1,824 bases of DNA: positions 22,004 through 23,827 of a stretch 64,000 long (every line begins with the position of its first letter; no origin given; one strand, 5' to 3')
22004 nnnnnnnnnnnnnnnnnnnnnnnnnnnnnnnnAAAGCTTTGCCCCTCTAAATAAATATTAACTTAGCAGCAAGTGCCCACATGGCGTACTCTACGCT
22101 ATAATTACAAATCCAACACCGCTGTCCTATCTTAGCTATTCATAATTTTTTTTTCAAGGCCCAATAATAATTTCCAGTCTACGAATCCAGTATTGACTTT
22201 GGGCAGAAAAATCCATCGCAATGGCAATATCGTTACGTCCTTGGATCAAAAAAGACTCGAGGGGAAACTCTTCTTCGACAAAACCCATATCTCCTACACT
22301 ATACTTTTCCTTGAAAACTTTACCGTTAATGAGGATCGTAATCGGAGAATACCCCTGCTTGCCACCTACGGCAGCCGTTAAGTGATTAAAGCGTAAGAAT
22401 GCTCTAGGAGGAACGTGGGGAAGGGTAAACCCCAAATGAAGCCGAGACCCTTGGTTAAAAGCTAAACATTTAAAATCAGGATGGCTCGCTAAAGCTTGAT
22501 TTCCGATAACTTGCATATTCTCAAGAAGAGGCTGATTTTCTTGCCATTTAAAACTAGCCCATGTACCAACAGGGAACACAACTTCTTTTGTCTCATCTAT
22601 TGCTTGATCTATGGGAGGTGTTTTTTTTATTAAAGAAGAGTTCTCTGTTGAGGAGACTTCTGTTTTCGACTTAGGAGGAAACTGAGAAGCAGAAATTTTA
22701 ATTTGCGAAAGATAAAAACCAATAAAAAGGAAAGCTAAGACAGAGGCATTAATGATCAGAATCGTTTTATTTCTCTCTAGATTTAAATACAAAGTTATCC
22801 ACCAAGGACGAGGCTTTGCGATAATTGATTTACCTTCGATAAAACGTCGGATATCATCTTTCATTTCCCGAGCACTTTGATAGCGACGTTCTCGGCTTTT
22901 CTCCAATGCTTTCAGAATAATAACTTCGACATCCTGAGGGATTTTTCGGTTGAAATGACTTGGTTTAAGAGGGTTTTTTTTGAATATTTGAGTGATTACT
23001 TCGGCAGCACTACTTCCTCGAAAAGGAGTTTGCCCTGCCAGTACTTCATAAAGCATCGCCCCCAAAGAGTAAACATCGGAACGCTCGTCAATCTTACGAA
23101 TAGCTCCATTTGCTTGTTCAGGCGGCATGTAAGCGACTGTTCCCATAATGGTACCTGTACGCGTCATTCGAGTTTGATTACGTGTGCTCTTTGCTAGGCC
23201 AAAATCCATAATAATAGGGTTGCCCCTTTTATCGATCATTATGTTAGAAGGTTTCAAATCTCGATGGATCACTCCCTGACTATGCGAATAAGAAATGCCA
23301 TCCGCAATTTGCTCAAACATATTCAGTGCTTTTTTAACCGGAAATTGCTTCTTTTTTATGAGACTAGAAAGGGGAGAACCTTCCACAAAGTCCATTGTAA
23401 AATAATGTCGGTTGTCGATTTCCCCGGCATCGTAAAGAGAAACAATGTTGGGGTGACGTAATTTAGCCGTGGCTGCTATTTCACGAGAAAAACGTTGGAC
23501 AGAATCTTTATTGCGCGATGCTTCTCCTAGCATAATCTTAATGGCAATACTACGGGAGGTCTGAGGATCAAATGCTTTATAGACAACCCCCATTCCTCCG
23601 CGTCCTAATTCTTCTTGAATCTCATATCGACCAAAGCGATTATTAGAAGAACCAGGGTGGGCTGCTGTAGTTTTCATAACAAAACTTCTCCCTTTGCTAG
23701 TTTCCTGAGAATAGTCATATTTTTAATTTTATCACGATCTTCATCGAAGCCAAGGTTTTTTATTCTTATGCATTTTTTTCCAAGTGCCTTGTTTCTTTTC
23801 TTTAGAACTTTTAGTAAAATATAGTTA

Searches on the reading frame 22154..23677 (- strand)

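Call 5: search_protein_families(library=pfam, proteins=[window:22154-23677:-], max_evalue=0.01)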
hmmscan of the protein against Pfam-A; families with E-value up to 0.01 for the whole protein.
window:22154-23677:- (507 aa): 7 families
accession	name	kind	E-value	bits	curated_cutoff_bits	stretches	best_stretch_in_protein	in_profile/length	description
PF00069.31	Pkinase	-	2.6e-57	194.7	31.7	1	18-268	1-254/263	Protein kinase domain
PF07714.23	PK_Tyr_Ser-Thr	-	1.8e-41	142.6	23.1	1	19-267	2-250/258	Protein tyrosine and serine/threonine kinase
PF03109.22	ABC1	-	3.3e-08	33.4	22.9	1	59-177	116-229/244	ABC1 atypical kinase-like domain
PF14531.12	Kinase-like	-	4.8e-07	29.8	25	1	130-265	160-289/289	Kinase-like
PF01636.29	APH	-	1e-05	25.9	23.2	1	131-163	165-198/239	Phosphotransferase enzyme family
PF01163.29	RIO1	-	8.2e-05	22.7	22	1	89-165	79-154/187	RIO domain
PF17667.7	Pkinase_fungal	-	0.0025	17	24.1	1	131-184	302-360/387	Fungal protein kinase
